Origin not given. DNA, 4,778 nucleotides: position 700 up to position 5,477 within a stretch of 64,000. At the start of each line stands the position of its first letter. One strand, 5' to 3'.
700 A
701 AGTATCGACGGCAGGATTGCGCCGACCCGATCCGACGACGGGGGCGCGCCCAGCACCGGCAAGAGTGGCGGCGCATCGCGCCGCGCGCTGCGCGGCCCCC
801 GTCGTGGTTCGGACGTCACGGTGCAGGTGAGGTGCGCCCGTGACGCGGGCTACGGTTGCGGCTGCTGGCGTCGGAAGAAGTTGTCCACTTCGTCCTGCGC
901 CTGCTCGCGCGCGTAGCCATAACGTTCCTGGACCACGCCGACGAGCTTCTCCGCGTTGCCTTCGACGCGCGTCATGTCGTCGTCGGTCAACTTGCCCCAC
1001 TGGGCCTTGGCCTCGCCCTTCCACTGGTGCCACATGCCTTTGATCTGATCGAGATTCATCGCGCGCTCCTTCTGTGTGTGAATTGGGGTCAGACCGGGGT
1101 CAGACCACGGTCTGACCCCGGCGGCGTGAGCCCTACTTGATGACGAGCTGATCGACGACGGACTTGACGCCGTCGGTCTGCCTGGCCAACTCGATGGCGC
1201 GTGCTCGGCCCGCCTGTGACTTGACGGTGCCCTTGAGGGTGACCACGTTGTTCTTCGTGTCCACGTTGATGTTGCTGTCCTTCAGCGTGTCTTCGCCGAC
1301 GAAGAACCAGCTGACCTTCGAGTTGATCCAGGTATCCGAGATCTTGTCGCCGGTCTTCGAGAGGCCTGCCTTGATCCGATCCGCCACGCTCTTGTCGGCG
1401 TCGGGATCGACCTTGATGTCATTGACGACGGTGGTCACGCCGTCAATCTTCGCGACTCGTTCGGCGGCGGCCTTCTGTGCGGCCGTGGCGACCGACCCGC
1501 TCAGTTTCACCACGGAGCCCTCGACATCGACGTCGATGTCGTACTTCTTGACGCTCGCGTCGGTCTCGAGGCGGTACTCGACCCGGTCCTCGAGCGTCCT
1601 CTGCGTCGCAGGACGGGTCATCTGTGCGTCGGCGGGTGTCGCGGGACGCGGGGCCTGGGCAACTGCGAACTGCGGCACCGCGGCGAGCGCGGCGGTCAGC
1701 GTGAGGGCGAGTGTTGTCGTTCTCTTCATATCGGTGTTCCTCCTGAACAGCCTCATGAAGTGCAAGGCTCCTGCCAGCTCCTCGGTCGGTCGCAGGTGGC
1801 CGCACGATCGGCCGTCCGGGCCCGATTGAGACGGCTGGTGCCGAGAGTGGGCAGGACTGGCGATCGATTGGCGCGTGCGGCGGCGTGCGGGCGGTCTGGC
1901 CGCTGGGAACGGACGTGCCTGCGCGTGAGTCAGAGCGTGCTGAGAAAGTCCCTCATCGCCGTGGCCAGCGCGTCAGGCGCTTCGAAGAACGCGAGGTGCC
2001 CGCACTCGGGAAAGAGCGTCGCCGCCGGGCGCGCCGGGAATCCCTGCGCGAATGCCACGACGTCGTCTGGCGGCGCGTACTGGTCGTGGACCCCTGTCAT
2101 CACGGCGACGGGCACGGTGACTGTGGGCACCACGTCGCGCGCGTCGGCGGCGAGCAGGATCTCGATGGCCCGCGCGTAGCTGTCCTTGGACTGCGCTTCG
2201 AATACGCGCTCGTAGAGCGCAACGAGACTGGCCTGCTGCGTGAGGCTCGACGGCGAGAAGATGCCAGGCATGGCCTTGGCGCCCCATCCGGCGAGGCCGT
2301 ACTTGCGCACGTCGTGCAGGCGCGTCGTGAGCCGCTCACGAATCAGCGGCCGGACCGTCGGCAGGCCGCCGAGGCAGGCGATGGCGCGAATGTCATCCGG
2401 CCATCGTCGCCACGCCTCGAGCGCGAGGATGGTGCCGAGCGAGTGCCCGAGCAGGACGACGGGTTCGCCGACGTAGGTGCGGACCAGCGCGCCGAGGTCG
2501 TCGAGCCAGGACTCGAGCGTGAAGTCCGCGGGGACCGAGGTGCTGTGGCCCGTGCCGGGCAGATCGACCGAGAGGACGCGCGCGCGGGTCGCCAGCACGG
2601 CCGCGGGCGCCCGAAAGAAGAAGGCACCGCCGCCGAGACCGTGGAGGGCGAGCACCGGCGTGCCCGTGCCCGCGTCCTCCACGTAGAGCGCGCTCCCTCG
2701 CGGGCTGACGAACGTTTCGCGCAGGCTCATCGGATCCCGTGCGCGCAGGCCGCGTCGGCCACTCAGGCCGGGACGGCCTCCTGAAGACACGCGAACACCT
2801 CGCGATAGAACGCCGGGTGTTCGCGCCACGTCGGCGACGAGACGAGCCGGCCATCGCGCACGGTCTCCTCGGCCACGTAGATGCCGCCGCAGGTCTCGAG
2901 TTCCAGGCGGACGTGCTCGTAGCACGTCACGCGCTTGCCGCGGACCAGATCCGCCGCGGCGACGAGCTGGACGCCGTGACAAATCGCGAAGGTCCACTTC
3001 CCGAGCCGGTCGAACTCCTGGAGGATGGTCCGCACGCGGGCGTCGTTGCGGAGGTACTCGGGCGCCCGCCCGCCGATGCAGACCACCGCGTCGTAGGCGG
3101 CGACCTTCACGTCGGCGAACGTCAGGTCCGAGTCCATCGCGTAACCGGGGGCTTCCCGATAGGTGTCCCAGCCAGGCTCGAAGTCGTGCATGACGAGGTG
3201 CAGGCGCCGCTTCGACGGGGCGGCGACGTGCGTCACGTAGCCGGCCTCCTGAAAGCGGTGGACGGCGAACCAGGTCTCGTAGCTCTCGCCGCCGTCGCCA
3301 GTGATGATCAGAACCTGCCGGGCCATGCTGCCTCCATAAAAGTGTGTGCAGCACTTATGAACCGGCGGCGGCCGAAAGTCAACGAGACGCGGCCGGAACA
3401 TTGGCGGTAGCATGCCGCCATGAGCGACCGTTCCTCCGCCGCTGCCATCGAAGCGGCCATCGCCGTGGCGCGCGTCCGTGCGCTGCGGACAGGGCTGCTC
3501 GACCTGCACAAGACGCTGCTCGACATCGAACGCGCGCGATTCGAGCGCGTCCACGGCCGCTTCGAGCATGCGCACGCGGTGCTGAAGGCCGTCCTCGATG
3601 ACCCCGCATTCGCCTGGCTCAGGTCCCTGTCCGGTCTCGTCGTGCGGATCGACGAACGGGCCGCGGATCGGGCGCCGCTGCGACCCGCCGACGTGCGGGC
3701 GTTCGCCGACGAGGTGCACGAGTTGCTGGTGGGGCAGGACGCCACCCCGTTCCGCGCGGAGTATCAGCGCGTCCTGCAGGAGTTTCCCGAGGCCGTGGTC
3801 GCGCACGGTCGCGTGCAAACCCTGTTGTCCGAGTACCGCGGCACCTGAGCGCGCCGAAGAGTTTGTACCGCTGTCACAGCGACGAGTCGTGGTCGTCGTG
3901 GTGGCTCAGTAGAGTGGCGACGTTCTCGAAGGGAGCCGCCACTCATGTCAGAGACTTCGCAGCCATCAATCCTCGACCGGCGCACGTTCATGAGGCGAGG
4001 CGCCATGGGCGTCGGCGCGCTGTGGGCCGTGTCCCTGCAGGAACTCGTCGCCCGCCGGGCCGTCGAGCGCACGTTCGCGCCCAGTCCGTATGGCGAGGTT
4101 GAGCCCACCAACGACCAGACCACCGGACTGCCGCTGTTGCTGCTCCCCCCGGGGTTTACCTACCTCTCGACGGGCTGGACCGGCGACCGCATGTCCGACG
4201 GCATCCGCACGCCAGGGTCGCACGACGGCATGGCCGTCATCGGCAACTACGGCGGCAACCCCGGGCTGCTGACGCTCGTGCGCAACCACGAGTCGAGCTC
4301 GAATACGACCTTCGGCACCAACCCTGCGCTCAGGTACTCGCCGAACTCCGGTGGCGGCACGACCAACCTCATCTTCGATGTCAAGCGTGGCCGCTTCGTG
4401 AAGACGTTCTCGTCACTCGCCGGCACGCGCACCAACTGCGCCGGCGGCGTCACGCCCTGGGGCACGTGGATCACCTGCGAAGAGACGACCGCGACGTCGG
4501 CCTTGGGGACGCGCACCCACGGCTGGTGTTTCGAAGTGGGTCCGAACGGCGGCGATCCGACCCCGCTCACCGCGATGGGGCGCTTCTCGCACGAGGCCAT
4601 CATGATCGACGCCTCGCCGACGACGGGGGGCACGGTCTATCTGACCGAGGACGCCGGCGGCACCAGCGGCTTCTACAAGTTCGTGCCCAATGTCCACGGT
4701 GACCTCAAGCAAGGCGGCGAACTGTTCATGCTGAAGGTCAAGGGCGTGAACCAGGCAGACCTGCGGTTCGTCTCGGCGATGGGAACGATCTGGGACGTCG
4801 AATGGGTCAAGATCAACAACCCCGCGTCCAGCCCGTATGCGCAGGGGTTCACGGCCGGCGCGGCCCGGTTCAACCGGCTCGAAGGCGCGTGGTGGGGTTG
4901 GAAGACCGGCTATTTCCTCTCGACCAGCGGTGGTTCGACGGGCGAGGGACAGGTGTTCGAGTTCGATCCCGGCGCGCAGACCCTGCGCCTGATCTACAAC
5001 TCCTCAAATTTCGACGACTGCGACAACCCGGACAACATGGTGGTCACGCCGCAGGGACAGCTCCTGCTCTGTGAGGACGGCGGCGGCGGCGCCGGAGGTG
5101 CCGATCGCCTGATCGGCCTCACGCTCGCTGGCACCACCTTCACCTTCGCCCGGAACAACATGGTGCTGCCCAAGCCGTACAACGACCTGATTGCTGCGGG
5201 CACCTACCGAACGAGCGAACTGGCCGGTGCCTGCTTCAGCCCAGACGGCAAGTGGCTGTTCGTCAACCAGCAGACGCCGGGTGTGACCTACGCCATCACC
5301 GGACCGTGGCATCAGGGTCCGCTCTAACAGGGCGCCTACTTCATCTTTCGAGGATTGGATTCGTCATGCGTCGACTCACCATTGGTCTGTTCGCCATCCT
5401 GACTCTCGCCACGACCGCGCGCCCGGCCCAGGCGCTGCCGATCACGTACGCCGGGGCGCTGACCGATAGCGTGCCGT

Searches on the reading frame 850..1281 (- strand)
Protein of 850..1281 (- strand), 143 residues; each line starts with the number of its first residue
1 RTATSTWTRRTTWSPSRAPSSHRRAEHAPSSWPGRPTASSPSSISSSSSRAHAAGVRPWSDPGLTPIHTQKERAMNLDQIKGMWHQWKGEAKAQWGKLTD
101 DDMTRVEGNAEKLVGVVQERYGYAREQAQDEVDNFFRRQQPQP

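Call 48: search_protein_families(library=pfam, proteins=[window:850-1281:-], max_evalue=0.0001)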
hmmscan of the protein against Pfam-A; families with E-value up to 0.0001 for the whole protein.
window:850-1281:- (143 aa): 1 family
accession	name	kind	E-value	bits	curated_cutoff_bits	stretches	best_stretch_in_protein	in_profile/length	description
PF05532.17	CsbD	-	1.2e-19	70.4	40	1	78-130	1-53/53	CsbD-like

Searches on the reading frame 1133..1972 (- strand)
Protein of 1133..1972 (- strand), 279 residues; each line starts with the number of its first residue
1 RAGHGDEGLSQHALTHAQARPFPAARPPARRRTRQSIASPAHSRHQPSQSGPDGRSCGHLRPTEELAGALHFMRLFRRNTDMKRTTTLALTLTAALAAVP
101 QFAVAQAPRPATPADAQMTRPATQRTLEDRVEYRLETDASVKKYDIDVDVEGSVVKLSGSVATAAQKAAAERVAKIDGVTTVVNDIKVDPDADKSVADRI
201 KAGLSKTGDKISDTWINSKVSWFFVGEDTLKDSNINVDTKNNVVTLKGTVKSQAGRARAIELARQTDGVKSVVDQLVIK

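Call 45: search_protein_families(library=pfam, proteins=[window:1133-1972:-], max_evalue=0.0001)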
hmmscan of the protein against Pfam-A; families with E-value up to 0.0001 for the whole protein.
window:1133-1972:- (279 aa): 1 family
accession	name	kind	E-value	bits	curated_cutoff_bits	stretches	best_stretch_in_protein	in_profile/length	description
PF04972.22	BON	-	3.1e-31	107.9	27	2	212-279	1-68/69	BON domain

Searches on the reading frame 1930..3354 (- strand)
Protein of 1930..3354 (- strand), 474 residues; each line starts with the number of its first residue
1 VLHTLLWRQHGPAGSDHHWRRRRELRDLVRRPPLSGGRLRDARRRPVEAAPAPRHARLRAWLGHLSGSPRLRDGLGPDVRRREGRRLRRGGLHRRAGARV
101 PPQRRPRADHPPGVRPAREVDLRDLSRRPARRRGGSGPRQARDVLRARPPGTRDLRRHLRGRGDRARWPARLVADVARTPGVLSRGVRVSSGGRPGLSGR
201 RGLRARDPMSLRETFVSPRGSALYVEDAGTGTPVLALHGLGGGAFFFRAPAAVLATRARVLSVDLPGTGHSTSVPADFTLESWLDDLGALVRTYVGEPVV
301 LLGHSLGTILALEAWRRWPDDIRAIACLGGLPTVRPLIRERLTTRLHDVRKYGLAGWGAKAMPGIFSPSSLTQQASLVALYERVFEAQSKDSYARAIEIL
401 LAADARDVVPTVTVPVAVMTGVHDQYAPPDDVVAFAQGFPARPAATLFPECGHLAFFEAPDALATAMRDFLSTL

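Call 45: search_protein_families(library=pfam, proteins=[window:1930-3354:-], max_evalue=0.0001)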
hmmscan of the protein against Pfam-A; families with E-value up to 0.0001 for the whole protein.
window:1930-3354:- (474 aa): 4 families
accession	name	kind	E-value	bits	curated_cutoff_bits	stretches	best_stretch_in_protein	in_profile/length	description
PF12697.13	Abhydrolase_6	-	1e-18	69.2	26.3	1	234-465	1-216/217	Alpha/beta hydrolase family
PF00561.26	Abhydrolase_1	-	1.1e-18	68.2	25.8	1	233-460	2-245/245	alpha/beta hydrolase fold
PF12146.15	Hydrolase_4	-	1.7e-13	50.9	27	1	234-458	7-237/239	Serine aminopeptidase, S33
PF00975.26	Thioesterase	-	3.2e-06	28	26.4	1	233-317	2-86/226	Thioesterase domain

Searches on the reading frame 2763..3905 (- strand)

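Call 45: search_protein_families(library=pfam, proteins=[window:2763-3905:-], max_evalue=0.0001)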
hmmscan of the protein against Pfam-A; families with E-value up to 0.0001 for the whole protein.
window:2763-3905:- (380 aa): 1 family
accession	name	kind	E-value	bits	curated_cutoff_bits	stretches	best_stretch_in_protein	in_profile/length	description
PF01965.30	DJ-1_PfpI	-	7.6e-36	123.8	26.6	1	197-370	2-162/165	DJ-1/PfpI family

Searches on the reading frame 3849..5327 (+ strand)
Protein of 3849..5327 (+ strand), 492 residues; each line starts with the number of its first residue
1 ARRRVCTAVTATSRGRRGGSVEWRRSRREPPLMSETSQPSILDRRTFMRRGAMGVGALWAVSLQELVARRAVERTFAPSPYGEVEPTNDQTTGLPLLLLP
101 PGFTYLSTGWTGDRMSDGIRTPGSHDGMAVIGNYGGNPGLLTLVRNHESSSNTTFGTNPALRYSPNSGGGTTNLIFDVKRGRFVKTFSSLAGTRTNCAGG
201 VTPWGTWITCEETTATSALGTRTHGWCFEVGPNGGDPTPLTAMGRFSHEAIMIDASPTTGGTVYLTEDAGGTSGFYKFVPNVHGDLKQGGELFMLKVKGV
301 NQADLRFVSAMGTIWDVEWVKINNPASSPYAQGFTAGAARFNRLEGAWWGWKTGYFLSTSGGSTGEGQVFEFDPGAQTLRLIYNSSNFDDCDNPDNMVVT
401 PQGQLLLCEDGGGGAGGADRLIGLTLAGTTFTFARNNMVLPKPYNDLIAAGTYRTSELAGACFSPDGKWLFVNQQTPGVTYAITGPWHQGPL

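Call 45: search_protein_families(library=pfam, proteins=[window:3849-5327:+], max_evalue=0.0001)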
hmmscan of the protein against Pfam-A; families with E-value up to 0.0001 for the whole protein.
window:3849-5327:+ (492 aa): 1 family
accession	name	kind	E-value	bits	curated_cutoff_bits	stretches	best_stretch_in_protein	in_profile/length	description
PF05787.19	PhoX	-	1.1e-62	213.3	24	1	82-478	4-515/515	Alkaline phosphatase PhoX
